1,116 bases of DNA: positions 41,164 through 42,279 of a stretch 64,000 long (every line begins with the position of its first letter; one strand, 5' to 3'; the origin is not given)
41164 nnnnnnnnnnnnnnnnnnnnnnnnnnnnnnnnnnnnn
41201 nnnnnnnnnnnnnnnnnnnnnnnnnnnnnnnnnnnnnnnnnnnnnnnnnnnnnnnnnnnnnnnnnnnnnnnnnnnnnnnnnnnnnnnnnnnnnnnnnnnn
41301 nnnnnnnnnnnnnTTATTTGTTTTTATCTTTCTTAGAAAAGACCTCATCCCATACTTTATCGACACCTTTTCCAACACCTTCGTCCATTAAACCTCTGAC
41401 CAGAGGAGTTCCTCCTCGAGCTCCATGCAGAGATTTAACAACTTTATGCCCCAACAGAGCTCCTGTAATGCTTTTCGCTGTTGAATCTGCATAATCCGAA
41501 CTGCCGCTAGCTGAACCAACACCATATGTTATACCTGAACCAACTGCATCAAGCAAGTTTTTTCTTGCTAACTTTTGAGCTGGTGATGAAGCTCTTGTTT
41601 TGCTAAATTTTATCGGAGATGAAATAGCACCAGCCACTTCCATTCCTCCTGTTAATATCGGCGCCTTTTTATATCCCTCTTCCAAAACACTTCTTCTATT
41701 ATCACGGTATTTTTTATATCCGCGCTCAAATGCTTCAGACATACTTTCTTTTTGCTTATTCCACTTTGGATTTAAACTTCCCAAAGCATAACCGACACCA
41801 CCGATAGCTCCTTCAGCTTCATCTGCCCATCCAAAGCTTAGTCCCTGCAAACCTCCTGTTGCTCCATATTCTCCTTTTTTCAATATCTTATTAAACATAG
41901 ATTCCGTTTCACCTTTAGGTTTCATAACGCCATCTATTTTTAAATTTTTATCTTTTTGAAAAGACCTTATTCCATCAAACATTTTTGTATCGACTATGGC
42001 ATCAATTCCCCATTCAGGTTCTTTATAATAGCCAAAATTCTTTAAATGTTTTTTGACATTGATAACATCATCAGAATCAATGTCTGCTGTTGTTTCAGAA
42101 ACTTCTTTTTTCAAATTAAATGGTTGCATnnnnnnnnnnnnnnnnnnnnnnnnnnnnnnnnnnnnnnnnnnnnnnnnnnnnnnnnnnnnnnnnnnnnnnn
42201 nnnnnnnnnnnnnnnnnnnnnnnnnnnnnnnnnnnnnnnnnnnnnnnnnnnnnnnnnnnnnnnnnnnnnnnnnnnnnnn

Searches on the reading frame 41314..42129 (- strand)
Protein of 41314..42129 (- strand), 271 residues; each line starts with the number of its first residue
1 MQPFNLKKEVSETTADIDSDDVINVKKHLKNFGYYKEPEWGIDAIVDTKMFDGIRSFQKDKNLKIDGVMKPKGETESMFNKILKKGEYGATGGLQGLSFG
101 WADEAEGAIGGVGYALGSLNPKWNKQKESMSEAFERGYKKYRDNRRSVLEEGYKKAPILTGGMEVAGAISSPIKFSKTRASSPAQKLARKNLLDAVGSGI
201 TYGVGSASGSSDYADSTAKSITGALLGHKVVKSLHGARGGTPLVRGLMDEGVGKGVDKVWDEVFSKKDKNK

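Call 7: search_protein_families(library=pfam, proteins=[window:41314-42129:-], max_evalue=0.1)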
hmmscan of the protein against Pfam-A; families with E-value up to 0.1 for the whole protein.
window:41314-42129:- (271 aa): 2 families
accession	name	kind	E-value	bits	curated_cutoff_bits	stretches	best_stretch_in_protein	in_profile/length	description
PF01471.23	PG_binding_1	-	2.1e-08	34.7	23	1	19-69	2-49/57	Putative peptidoglycan binding domain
PF15828.10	RDD1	-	0.076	13.7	27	0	124-174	26-74/77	Required for drug-induced death protein 1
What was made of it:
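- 41314..42129 (-): Full-length toxin-like gene (271 aa): peptidoglycan-binding domain, helical glycine-rich body, hinge (residues 189-227) and variable tip (228-271). Codons 1-188 (42129-41568) arrived with the insert. PG_binding_1, E 2e-8 (call 7).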

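Call 11: find_homologous_proteins(query=window:41314-42129:-)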
Query window:41314-42129:- (271 aa): 36 proteins with E <= 0.001 among 1716 candidates.
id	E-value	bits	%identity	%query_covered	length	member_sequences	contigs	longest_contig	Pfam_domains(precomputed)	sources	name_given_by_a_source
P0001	8.8e-174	594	100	100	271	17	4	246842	PF01471.24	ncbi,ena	-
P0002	1.7e-143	495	85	100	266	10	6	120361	PF01471.24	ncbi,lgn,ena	-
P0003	3.1e-81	291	52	98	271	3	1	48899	PF01471.24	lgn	-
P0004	1.1e-80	289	52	98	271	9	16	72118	PF01471.24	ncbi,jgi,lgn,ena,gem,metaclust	metaclust:\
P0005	4.1e-79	284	51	96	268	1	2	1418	PF01471.24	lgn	-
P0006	1.2e-76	276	51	97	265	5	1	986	PF01471.24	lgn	-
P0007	1.5e-76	276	51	97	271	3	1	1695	PF01471.24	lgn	-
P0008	1.6e-76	276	51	96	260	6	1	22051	PF01471.24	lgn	-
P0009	7.2e-75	270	49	98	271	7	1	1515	PF01471.24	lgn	-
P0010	1.2e-74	269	57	84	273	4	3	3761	PF01471.24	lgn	-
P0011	2.7e-73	265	50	95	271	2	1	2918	PF01471.24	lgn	-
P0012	1.1e-60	224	67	52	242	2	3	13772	-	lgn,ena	-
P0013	7.8e-60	221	62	56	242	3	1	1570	-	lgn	-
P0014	7.9e-53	198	40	97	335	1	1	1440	PF01471.24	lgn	-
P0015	4.5e-34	136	45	59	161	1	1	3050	-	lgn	-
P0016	1.9e-27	115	62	34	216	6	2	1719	PF00277.24,PF01471.24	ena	-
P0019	3.7e-26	110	59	36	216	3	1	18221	PF00277.24,PF01471.24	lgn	-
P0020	7.8e-26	109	59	37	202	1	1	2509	PF01471.24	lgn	-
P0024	3.2e-25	107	64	31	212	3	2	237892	PF00277.24,PF01471.24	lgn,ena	-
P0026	5.8e-25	106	64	30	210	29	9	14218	PF01471.24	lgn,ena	-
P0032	8.4e-23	99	62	29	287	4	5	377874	PF01471.24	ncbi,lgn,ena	-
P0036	1.3e-16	79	53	29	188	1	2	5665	PF01471.24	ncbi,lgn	-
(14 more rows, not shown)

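Call 14: find_encoding_contigs(protein=window:41314-42129:-, flank=6000, max_places=10)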
Protein window:41314-42129:- (271 aa): 4 contigs read that carry it; 3 places shown.
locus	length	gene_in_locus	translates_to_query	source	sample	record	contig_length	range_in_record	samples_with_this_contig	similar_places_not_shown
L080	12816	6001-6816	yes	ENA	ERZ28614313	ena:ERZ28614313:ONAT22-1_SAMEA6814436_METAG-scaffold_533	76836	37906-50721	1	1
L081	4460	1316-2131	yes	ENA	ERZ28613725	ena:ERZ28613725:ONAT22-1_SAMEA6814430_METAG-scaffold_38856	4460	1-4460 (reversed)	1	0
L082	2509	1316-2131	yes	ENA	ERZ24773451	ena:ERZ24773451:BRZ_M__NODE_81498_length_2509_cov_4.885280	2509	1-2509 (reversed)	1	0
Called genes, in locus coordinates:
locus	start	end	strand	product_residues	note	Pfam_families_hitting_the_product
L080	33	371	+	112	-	PF01187:MIF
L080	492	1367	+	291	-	-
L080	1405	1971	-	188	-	PF02622:DUF179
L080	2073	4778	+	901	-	PF11412:DsbD_N, PF28432:DUF8393, PF02683:DsbD_TM, PF13899:Thioredoxin_7 (weak)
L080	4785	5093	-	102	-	-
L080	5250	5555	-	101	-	-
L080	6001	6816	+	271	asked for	PF01471:PG_binding_1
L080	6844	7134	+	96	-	-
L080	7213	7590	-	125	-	-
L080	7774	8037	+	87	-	-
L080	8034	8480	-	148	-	PF00075:RNase_H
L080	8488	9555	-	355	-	PF04326:SLFN_AlbA_2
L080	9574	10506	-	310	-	PF02401:LYTB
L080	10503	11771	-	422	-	PF00675:Peptidase_M16, PF05193:Peptidase_M16_C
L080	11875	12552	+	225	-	PF01965:DJ-1_PfpI (weak)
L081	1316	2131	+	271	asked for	PF01471:PG_binding_1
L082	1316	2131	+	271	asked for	PF01471:PG_binding_1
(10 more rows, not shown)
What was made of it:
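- On Site-specific integrative element or cassette: The flanking genes are DUF179, dsbD, rnhA, an SLFN_AlbA_2 gene and ispH (call 14).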

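Call 30: find_encoding_contigs(protein=P0020, flank=5000, max_places=5)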
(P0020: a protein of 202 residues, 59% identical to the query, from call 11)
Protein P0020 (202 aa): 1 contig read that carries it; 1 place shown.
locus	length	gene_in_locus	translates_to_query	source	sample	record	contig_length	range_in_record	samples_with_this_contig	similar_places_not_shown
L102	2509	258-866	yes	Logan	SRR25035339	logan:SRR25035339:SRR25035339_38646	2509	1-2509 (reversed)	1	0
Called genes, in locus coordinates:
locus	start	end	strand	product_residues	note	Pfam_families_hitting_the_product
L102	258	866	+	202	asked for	PF01471:PG_binding_1 (weak)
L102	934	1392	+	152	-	-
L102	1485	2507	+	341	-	?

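Call 31: find_encoding_contigs(protein=P0002, flank=5000, max_places=8)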
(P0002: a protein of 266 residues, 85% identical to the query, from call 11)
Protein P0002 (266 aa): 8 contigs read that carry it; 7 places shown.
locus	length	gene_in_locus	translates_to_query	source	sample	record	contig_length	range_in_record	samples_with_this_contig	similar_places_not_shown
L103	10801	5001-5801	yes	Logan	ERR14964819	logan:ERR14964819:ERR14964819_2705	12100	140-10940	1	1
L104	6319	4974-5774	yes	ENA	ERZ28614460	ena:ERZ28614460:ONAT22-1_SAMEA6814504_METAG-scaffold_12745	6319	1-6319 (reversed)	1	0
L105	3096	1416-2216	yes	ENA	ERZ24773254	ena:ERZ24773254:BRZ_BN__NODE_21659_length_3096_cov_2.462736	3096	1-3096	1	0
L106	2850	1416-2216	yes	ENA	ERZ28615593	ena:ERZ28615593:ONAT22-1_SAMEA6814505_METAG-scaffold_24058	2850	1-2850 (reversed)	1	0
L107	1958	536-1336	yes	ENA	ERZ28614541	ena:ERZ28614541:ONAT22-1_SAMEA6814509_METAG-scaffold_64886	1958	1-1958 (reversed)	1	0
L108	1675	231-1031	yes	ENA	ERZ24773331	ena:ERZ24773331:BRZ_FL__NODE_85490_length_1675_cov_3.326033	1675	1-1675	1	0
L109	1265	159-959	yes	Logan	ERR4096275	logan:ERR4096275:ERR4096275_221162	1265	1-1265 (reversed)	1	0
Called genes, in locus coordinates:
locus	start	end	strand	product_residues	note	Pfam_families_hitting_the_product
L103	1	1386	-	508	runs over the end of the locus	?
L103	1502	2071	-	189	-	PF02622:DUF179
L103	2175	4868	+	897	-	PF11412:DsbD_N (faint), PF28432:DUF8393 (weak), PF02683:DsbD_TM, PF13899:Thioredoxin_7 (weak)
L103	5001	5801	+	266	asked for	PF01471:PG_binding_1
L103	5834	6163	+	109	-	-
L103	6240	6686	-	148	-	PF00075:RNase_H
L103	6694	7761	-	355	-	PF04326:SLFN_AlbA_2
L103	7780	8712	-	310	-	PF02401:LYTB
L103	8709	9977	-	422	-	PF00675:Peptidase_M16, PF05193:Peptidase_M16_C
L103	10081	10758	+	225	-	PF01965:DJ-1_PfpI (faint)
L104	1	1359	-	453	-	?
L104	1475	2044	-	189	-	PF02622:DUF179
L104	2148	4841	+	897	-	PF11412:DsbD_N (faint), PF28432:DUF8393 (weak), PF02683:DsbD_TM, PF13899:Thioredoxin_7 (weak)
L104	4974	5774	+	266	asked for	PF01471:PG_binding_1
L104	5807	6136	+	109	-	-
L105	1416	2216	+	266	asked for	PF01471:PG_binding_1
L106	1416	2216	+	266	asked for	PF01471:PG_binding_1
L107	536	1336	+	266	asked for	PF01471:PG_binding_1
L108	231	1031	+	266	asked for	PF01471:PG_binding_1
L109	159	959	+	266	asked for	PF01471:PG_binding_1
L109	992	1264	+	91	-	?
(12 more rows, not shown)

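Call 32: find_encoding_contigs(protein=P0032, flank=6000, max_places=5)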
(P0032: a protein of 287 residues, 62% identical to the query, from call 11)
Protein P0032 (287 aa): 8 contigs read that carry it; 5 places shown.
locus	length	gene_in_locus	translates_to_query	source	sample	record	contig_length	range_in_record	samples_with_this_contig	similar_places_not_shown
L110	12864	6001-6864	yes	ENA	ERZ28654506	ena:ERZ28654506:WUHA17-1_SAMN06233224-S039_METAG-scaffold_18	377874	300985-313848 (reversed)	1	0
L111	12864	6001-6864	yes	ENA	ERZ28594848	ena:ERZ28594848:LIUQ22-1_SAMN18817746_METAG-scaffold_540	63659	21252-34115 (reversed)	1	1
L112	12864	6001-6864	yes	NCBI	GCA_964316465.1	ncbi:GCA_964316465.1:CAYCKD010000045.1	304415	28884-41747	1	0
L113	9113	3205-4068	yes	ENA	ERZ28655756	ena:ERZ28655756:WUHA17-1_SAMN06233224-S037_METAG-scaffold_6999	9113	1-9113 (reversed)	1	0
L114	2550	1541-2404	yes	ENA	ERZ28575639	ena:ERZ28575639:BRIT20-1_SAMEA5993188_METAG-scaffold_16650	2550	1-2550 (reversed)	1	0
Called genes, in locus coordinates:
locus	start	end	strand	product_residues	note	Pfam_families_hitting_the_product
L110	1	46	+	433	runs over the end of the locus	PF13393:tRNA-synt_His, PF00587:tRNA-synt_2b (weak), PF03129:HGTP_anticodon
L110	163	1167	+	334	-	PF01118:Semialdhyde_dh, PF02774:Semialdhyde_dhC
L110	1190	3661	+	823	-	PF00924:MS_channel_2nd, PF21082:MS_channel_3rd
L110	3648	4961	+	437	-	PF21799:MurD-like_N (faint), PF08245:Mur_ligase_M, PF02875:Mur_ligase_C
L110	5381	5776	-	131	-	-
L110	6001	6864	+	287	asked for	PF01471:PG_binding_1 (weak)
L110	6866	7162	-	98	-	-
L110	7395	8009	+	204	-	-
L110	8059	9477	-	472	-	PF19425:Csd3_N2, PF01551:Peptidase_M23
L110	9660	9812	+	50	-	-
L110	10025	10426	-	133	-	-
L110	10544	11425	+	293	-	PF07505:DUF5131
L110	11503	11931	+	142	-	-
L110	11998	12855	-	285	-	PF13616:Rotamase_3, PF13145:Rotamase_2, PF00639:Rotamase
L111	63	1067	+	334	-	PF01118:Semialdhyde_dh, PF02774:Semialdhyde_dhC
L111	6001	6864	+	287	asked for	PF01471:PG_binding_1 (weak)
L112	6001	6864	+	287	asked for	PF01471:PG_binding_1 (weak)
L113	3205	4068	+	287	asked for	PF01471:PG_binding_1 (weak)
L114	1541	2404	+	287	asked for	PF01471:PG_binding_1 (weak)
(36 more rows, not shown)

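Call 44: search_protein_families(library=ncbifam, proteins=[window:41314-42129:-, P0032, P0024], max_evalue=0.1)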
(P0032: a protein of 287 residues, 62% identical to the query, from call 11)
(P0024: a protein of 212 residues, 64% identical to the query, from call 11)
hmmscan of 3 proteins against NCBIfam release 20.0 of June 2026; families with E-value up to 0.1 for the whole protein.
window:41314-42129:- (271 aa): 3 families
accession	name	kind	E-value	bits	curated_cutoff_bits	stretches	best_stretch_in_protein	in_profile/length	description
TIGR02869.1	spore_SleB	equivalog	3.1e-07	30.5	236.5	1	19-74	13-65/201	spore cortex-lytic enzyme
NF052377.1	lmo1851_S41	exception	0.00068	18.4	725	1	12-82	383-449/468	lmo1851 family serine protease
TIGR03979.1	His_Ser_Rich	equivalog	0.006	16.6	121.65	1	12-71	124-180/190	His-Xaa-Ser repeat protein HxsA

P0032 (287 aa): 2 families
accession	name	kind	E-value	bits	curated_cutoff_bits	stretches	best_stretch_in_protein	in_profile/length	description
TIGR02869.1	spore_SleB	equivalog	4.5e-06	26.7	236.5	1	22-97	15-81/201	spore cortex-lytic enzyme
NF052377.1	lmo1851_S41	exception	0.013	14.2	725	1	19-103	389-465/468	lmo1851 family serine protease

P0024 (212 aa): 2 families
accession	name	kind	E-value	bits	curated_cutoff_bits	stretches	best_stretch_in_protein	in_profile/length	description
TIGR02869.1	spore_SleB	equivalog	6.8e-06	26.1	236.5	1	21-78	14-68/201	spore cortex-lytic enzyme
NF052377.1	lmo1851_S41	exception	0.0049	15.6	725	1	13-87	383-452/468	lmo1851 family serine protease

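Call 48: search_protein_families(library=pfam, proteins=[P0020, P0024, P0032, P0026, P0036, P0012], max_evalue=0.1)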
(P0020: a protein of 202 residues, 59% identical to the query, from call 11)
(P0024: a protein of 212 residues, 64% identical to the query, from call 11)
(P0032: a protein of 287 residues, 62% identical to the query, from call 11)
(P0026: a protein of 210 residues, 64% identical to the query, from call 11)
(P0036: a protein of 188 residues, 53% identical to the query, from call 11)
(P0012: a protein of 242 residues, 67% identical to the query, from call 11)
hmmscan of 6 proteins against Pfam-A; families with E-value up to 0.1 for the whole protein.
P0020 (202 aa): 1 family
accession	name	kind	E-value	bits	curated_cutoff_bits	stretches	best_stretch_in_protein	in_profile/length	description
PF01471.23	PG_binding_1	-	4e-06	27.4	23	1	21-70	3-49/57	Putative peptidoglycan binding domain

P0024 (212 aa): 2 families
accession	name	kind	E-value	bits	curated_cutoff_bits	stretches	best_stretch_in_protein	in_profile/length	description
PF00277.23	SAA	-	3.1e-17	63.3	30.8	1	120-198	12-92/102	Serum amyloid A protein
PF01471.23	PG_binding_1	-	3.8e-08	33.8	23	1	21-70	3-49/57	Putative peptidoglycan binding domain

P0032 (287 aa): 4 families
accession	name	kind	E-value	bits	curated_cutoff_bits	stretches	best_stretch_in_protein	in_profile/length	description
PF01471.23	PG_binding_1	-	3.7e-08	33.9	23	1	22-70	4-49/57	Putative peptidoglycan binding domain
PF16754.10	Pesticin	-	0.00033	21.1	25.8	1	184-252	79-152/156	Bacterial toxin homologue of phage lysozyme, C-term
PF00959.24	Phage_lysozyme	-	0.0097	16.7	22.3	0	122-262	10-104/125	Phage lysozyme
PF04253.20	TFR_dimer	-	0.023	15.1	27.1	1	205-264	48-108/121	Transferrin receptor-like dimerisation domain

P0026 (210 aa): 1 family
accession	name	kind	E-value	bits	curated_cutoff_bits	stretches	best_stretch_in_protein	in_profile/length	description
PF01471.23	PG_binding_1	-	2.2e-08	34.6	23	1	21-70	3-49/57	Putative peptidoglycan binding domain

P0036 (188 aa): 1 family
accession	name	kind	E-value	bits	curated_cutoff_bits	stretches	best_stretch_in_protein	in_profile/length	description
PF01471.23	PG_binding_1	-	1.7e-06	28.6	23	1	31-82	3-51/57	Putative peptidoglycan binding domain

P0012 (242 aa): 1 family
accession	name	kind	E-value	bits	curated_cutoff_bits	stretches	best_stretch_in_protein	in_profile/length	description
PF01471.23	PG_binding_1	-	0.00034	21.2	23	1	10-38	21-49/57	Putative peptidoglycan binding domain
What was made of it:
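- Closest known: Prokaryotic SAA. Same: Family members P0016, P0019 and P0024 combine the same N-terminal peptidoglycan-binding domain with a Pfam SAA domain (63 bits against a cut-off of 30.8, call 48).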

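Call 54: predict_structure(alignment_id=A3)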
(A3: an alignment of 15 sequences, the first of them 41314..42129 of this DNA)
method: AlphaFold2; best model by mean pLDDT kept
length: 271 residues; sequences in the alignment: 15
mean_pLDDT: 58.7   pTM: 0.45
mean pLDDT of the five models: 58.7, 45.8, 43.9, 42.3, 41.3
residues with pLDDT >= 90: 3; 70-90: 114; 50-70: 54; < 50: 100
segments of 3 or more residues with pLDDT < 50: 173-271
pLDDT, mean of each block of 10 residues (from residue 1): 79 80 85 78 69 89 86 82 77 60 63 67 76 74 79 68 57 41 30 30 25 28 31 31 30 32 40 31
secondary structure, 60 per line:
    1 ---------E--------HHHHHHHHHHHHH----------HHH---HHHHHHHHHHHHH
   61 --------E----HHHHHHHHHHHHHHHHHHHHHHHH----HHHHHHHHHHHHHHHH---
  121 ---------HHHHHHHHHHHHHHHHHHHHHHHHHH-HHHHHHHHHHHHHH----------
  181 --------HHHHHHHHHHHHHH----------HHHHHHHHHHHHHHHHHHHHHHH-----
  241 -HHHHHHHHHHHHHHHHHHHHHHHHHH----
elements in order: H19-31 H48-60 H74-97 H102-117 H130-155 H157-170 H189-202 H213-235 H242-267
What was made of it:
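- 41314..42129 (-): The AF2 model is confident only for residues 1-170 (call 54).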

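Call 56: find_related_loci(query=window:41314-42129:-, collection=metagenome_contigs, flank=5000)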
Query window:41314-42129:- (271 aa) in metagenome_contigs; peptide patterns used: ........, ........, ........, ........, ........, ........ (x = any residue, [..] = any of these).
152 stretches matched a pattern, but none encodes a relative of the query by tblastn (E <= 1e-3).
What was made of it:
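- Tried and rejected: A scan with the toxin protein found no relative (call 56).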

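Call 58: fold_search(model_id=the predicted structure, library=pdb)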
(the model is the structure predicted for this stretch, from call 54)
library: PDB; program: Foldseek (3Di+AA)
matches with E <= 10: 53; with E <= 0.001: 0
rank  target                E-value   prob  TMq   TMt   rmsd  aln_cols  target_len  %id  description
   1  6tci                  1.2e-01  1.00  0.19  0.67   5.3        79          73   22  The crystal structure of SleB N-terminal domain (released 2020-11-18)
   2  4c2g_A                1.5e-01  1.00  0.24  0.16   3.8        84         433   23  Crystal structure of CtpB(S309A) in complex with a peptide having a Val-Pro-Ala C-terminus (released 2013-12-04)
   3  4c2h_A                1.7e-01  1.00  0.25  0.16   3.3        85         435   21  Crystal structure of the CtpB(V118Y) mutant (released 2013-12-04)
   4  4c2c_A                1.8e-01  1.00  0.24  0.16   3.8        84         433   23  Crystal structure of the protease CtpB in an active state (released 2013-12-04)
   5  4c2f_A                3.3e-01  1.00  0.24  0.16   3.9        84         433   23  Crystal structure of the CtpB R168A mutant present in an active conformation (released 2013-12-04)
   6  9div_F                1.1e+00  0.35  0.19  0.33  11.5       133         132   15  The crystal structure of de novo designed ChuA binding protein C8 (released 2025-05-21)
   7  4xxt                  1.2e+00  0.90  0.17  0.21   6.1        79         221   22  Crystal structure of Fused Zn-dependent amidase/peptidase/peptodoglycan-binding domain-containing protein from Clostridi (released 2015-02-18)
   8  9div_A                1.4e+00  0.30  0.19  0.32  10.9       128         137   16  The crystal structure of de novo designed ChuA binding protein C8 (released 2025-05-21)
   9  9div_B                1.7e+00  0.25  0.19  0.32  10.9       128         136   16  The crystal structure of de novo designed ChuA binding protein C8 (released 2025-05-21)
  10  9div_G                1.8e+00  0.38  0.18  0.33   7.5       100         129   18  The crystal structure of de novo designed ChuA binding protein C8 (released 2025-05-21)
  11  9div_C                2.0e+00  0.11  0.14  0.23  11.4       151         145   16  The crystal structure of de novo designed ChuA binding protein C8 (released 2025-05-21)
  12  3bkh                  2.0e+00  0.10  0.18  0.19  16.9       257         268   13  Crystal structure of the bacteriophage phiKZ lytic transglycosylase, gp144 (released 2008-01-08)
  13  9div_E                2.3e+00  0.23  0.19  0.35  11.4       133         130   16  The crystal structure of de novo designed ChuA binding protein C8 (released 2025-05-21)
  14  3ihu_A                2.3e+00  0.06  0.14  0.16  12.8       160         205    9  Crystal structure of DNA binding protein (YP_298823.1) from Ralstonia eutropha JMP134 at 1.92 A resolution (released 2009-08-11)
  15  3c7j_A                2.3e+00  0.05  0.15  0.13  19.2       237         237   10  Crystal structure of transcriptional regulator (GntR family member) from Pseudomonas syringae pv. tomato str. DC3000 (released 2008-02-26)
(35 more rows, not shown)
